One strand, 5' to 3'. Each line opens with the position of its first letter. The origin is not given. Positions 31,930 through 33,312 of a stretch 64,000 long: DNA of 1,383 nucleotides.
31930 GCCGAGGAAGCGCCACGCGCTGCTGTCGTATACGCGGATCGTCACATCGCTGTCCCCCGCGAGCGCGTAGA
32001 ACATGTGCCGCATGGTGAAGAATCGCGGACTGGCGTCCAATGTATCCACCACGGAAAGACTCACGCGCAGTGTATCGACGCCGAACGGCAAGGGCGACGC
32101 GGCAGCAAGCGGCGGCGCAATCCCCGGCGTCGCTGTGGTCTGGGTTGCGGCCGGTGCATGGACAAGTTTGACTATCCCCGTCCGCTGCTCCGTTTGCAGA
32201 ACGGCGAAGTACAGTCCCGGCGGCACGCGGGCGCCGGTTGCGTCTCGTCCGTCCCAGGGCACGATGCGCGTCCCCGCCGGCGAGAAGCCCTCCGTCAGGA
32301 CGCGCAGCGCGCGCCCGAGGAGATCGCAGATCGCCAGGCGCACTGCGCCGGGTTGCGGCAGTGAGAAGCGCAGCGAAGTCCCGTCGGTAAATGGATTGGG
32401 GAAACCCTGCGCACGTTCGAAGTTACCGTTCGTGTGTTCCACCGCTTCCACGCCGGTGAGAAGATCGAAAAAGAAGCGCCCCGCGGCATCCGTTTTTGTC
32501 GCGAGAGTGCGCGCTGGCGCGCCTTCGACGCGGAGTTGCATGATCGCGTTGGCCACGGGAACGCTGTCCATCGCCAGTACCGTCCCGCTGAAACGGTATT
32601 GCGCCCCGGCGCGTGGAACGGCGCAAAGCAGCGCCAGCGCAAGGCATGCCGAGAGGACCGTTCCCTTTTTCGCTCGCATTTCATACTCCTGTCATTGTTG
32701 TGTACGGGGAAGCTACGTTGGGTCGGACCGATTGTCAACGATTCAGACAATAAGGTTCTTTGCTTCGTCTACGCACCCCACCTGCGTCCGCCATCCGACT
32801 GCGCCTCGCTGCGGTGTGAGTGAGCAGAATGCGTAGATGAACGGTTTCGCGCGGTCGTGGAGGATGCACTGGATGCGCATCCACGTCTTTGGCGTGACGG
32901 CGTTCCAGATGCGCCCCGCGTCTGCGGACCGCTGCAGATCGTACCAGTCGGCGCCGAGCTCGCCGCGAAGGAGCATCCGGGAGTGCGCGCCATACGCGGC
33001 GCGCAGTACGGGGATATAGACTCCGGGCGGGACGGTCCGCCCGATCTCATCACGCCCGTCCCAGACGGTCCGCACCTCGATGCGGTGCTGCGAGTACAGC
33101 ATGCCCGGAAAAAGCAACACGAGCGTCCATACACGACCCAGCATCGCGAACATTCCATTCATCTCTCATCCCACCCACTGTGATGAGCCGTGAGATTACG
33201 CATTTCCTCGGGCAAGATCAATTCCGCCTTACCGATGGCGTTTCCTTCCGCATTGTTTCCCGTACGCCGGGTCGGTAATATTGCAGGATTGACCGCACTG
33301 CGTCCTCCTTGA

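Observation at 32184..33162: T9SS-CTD/FlgD-Ig-like domain in an internal (N-proximal) position, plus a duplicated fragment in the upstream small ORF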

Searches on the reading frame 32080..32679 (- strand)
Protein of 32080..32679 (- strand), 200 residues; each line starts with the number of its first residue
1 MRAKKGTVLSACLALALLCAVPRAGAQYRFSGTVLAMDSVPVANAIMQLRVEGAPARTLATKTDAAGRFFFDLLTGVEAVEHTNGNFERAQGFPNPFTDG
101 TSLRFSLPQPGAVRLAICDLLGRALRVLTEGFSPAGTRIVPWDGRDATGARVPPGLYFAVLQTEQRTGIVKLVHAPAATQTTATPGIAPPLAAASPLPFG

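Call 75: search_solved_structures(query=A4, max_evalue=1)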
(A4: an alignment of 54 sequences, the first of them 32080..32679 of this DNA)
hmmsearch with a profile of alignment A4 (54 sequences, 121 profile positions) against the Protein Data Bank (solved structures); distinct sequences matched with E-value up to 1: 35.
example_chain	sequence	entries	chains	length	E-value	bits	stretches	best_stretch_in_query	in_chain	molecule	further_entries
7eh9_A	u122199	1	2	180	7.7e-11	44.4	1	33-98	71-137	Basal-body rod modification protein FlgD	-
7bhq_A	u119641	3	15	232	1.2e-10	43.8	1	33-98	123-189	Basal-body rod modification protein FlgD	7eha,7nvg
3c12_A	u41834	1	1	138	4.7e-10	41.9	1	41-101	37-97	Flagellar protein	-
3osv_A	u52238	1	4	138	1.7e-09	40.1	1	41-96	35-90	Flagellar basal-body rod modification protein FlgD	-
6za2_A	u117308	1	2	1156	5.1e-05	25.6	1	25-107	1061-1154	Por secretion system protein porU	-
5m11_A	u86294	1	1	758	8.7e-05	24.9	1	24-95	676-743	Immunoreactive 84kD antigen PG93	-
5hfs_A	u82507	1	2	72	0.00022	23.5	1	44-105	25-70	Gingipain R2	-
7pq4_A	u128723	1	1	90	0.00042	22.7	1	45-105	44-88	Arginine-specific cysteine proteinase (Arg-gingipain)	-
4zzf_A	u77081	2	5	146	0.00068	22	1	60-105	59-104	Flagellar basal body rod modification protein | Basal-body rod modification protein FlgD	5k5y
4zzk_A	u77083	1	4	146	0.00069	22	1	60-105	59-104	Basal-body rod modification protein FlgD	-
5ag9_A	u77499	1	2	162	0.0022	20.3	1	45-105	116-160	Gingipain R2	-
5ag8_A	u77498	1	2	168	0.0025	20.2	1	45-105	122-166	GINGIPAIN R2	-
8glj_D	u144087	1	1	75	0.0053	19.1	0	24-58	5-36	Por secretion system C-terminal sorting domain-containing protein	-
6pnv_A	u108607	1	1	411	0.011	18.1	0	31-67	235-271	Tol-Pal system protein TolB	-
5uyt_A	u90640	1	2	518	0.012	17.9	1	18-98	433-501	Ice-binding protein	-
8qb1_A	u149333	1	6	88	0.56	12.6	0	84-105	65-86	Mirolase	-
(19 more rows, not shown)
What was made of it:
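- A PDB profile search finds FlgD, PorU, PorZ and the RgpB CTD (call 75).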

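Call 80: predict_structure(alignment_id=A4)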
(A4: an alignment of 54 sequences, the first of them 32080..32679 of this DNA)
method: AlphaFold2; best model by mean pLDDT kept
length: 200 residues; sequences in the alignment: 54
mean_pLDDT: 83.3   pTM: 0.52
mean pLDDT of the five models: 83.3, 81.1, 80.9, 80.4, 78.9
residues with pLDDT >= 90: 101; 70-90: 64; 50-70: 24; < 50: 11
segments of 3 or more residues with pLDDT < 50: 78-85
pLDDT, mean of each block of 10 residues (from residue 1): 64 69 66 92 91 77 91 61 53 89 94 97 97 96 98 97 92 89 75 77
secondary structure, 60 per line:
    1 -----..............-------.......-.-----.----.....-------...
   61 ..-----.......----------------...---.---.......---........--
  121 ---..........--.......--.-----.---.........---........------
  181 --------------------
elements in order: H6-19 E27-33 E46-50 E58-62 E68-74 E91-93 E101-107 E111-118 E124-133 E136-142 E155-163 E167-174
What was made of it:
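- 32602..32679 (-): Signal peptide, residues 1-26 (...PRAGA|QYRF, Gln at +1). An AGGAG Shine-Dalgarno sequence lies at 32686-32690. AF2 places a helix at residues 6-19 (call 80).
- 32455..32601 (-): Four-stranded CarboxypepD_reg-like half unit, residues 27-75. AF2 strands at 27-33, 46-50, 58-62 and 68-74 (call 80).
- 32410..32454 (-): Flexible 'TGVEAVE...' linker before the CTD, residues 76-90, like the linker of canonical cargo. pLDDT <50 at residues 78-85 (call 80).
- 32080..32154 (-): Pro/Ala/Thr-rich linker, residues 176-200. No secondary structure in the model (call 80)
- On T9SS type-A C-terminal sorting domain (TIGR04183 / PF18962): AF2 block-mean pLDDT is about 89-98 over residues 91-175, with strands from 91 to 174 (call 80).
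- AF2 of residues 1-200 gives mean pLDDT 83, with block means about 89-98 over the CTD (call 80).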

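Call 82: fold_search(model_id=the predicted structure, library=pdb)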
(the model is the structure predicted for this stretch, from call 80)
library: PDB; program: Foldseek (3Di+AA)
matches with E <= 10: 1444; with E <= 0.001: 6
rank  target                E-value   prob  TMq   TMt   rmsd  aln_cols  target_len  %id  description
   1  5m11                  4.6e-05  1.00  0.32  0.10  13.2       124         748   19  Structural and functional probing of PorZ, an essential bacterial surface component of the type-IX secretion system of h (released 2016-11-09)
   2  6za2_A                2.1e-04  1.00  0.37  0.08  13.1       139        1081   14  Crystal structure of dimeric latent PorU from Porphyromonas gingivalis (released 2021-09-29)
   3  6za2_B                2.5e-04  1.00  0.36  0.08  13.2       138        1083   17  Crystal structure of dimeric latent PorU from Porphyromonas gingivalis (released 2021-09-29)
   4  7eha_B                6.9e-04  1.00  0.29  0.34  10.3       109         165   24  Crystal structure of the flagellar hook cap from Salmonella enterica serovar Typhimurium (released 2021-11-24)
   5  7eha_C                8.6e-04  1.00  0.27  0.32  10.5       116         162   21  Crystal structure of the flagellar hook cap from Salmonella enterica serovar Typhimurium (released 2021-11-24)
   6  3osv_D                9.5e-04  1.00  0.32  0.48   3.2        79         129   28  The crytsal structure of FLGD from P. Aeruginosa (released 2011-05-04)
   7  3osv_C                1.0e-03  1.00  0.32  0.47   3.2        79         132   28  The crytsal structure of FLGD from P. Aeruginosa (released 2011-05-04)
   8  7eh9_B                1.1e-03  1.00  0.30  0.42   4.9        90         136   28  Crystal structure of the flagellar hook cap fragment from Salmonella enterica serovar Typhimurium (released 2021-11-24)
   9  7bhq_B                1.3e-03  1.00  0.27  0.27  10.4       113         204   22  In situ assembled Salmonella FlgD hook cap complex (released 2021-05-05)
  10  3osv_B                1.5e-03  1.00  0.32  0.47   3.2        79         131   28  The crytsal structure of FLGD from P. Aeruginosa (released 2011-05-04)
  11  1xf1_A                1.5e-03  1.00  0.31  0.07   3.3        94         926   13  Structure of C5a peptidase- a key virulence factor from Streptococcus (released 2005-11-22)
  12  7yzx_A                1.7e-03  1.00  0.30  0.07  16.3       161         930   11  ScpA from Streptococcus pyogenes, D783A mutant. (released 2022-08-31)
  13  7bj3                  1.8e-03  1.00  0.29  0.07   4.3        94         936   15  ScpA from Streptococcus pyogenes, S512A active site mutant (released 2021-05-12)
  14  3osv_A                2.5e-03  1.00  0.32  0.47   3.2        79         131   28  The crytsal structure of FLGD from P. Aeruginosa (released 2011-05-04)
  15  7bhq_A                2.9e-03  1.00  0.28  0.28  17.9       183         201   16  In situ assembled Salmonella FlgD hook cap complex (released 2021-05-05)
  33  8qb1_A                7.2e-03  1.00  0.30  0.60   4.3        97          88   22  C-terminal domain of mirolase from Tannerella forsythia (released 2024-02-28)
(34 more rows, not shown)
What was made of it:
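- On T9SS type-A C-terminal sorting domain (TIGR04183 / PF18962): Foldseek finds PorZ, PorU, the NucA CTD 8glk_D (TMt 0.64) and the mirolase CTD 8qb1 (TMt 0.60) (call 82).
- Foldseek top hits are PorZ 5m11, PorU 6za2, FlgD, the NucA CTD 8glk_D (TMt 0.64) and the mirolase CTD 8qb1 (TMt 0.60) (call 82).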

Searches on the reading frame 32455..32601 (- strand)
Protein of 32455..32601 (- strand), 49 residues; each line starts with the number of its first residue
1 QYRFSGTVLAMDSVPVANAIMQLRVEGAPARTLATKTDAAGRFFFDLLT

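Call 91: search_protein_families(library=pfam, proteins=[window:32455-32601:-], max_evalue=1)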
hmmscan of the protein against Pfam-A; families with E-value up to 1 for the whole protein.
seq(49 aa): 2 families
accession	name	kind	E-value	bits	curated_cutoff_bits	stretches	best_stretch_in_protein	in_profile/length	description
PF13620.12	CarboxypepD_reg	-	0.0018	19.1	32.3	1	5-48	3-45/82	Carboxypeptidase regulatory-like domain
PF20598.4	DUF6795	-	0.061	14.1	27.4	1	6-46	3-44/103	Domain of unknown function (DUF6795)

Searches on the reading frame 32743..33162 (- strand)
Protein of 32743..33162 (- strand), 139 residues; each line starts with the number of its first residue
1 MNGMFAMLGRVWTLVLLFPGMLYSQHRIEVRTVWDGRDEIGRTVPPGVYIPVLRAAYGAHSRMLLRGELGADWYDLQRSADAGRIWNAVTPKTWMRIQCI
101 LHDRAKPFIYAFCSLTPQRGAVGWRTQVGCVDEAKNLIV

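Call 3: search_protein_families(library=pfam, proteins=[window:32743-33162:-], max_evalue=1)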
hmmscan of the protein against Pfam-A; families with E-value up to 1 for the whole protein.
window:32743-33162:- (139 aa): 1 family
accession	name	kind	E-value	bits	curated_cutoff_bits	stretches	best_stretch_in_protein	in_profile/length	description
PF05153.21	MIOX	-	0.037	14.1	25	1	82-136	67-119/249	Myo-inositol oxygenase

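Call 4: search_protein_families(library=ncbifam, proteins=[window:32743-33162:-], max_evalue=1)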
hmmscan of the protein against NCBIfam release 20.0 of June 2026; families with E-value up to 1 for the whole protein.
window:32743-33162:- (139 aa): 0 families

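Call 20: find_homologous_proteins(query=window:32743-33162:-, max_evalue=0.01)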
Query window:32743-33162:- (139 aa): 4 proteins with E <= 0.01 among 21 candidates.
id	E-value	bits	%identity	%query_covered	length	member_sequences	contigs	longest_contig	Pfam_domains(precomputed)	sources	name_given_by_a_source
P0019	5.1e-92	323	100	100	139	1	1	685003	-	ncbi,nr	ncbi:MAG: hypothetical protein IPP94_01705 [Ignavibacteria bacterium]|nr:hypothetical protein [Ignav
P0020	1.8e-62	227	90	80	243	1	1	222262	PF13860.13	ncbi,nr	ncbi:MAG: hypothetical protein IPP94_12410 [Ignavibacteria bacterium]|nr:hypothetical protein [Ignav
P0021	1.8e-61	224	89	80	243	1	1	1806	PF13860.13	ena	-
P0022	1.9e-30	123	85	47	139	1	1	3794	-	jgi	jgi:hypothetical protein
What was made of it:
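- The only sequence identical to it is its own database entry, P0019 (call 20).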

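Call 23: find_encoding_contigs(protein=P0020, flank=10000, max_places=4)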
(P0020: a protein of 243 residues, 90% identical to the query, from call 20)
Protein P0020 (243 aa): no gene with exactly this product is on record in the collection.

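Call 24: find_encoding_contigs(protein=P0021, flank=10000, max_places=4)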
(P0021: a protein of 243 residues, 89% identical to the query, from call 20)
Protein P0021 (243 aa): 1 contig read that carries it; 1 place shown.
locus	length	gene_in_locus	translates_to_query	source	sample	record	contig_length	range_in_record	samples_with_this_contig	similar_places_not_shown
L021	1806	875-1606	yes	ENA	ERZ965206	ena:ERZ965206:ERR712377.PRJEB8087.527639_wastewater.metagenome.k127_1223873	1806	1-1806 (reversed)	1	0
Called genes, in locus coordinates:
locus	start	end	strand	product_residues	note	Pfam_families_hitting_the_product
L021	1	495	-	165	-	?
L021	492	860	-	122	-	-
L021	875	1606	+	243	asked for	PF13860:FlgD_ig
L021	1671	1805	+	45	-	?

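Call 25: find_encoding_contigs(protein=P0019, flank=10000, max_places=4)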
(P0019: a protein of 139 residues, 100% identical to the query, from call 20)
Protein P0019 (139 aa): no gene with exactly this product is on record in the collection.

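Call 89: search_protein_families(library=pfam, proteins=[P0020], max_evalue=0.01)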
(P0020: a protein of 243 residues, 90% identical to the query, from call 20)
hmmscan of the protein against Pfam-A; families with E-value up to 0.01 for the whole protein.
P0020 (243 aa): 1 family
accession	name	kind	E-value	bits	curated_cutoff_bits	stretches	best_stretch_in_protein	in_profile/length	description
PF13860.13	FlgD_ig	-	1.9e-09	37.8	27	1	97-159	12-75/79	FlgD Ig-like domain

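Call 90: search_protein_families(library=ncbifam, proteins=[P0020], max_evalue=0.01)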
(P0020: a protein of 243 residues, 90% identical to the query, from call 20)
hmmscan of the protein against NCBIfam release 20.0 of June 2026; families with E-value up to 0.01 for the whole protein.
P0020 (243 aa): 5 families
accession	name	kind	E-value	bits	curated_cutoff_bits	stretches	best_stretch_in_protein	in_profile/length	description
NF005176.1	PRK06655.1-1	equivalog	1.7e-06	28.1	230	1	103-162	93-152/197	flagellar hook assembly protein FlgD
NF033707.1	T9SS_sortase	equivalog_domain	5.2e-06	24.4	420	1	87-157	1000-1075/1095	type IX secretion system sortase PorU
TIGR04183.1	Por_Secre_tail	domain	3.8e-05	23.6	23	1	89-162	2-63/72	T9SS type A sorting domain-containing protein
NF009277.0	PRK12634.1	equivalog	0.0043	17.2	333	1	102-158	117-173/221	flagellar basal body rod modification protein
NF038113.1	T9SSA_dep_M36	equivalog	0.0094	14.1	885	0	87-122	794-829/869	T9SS-dependent M36 family metallopeptidase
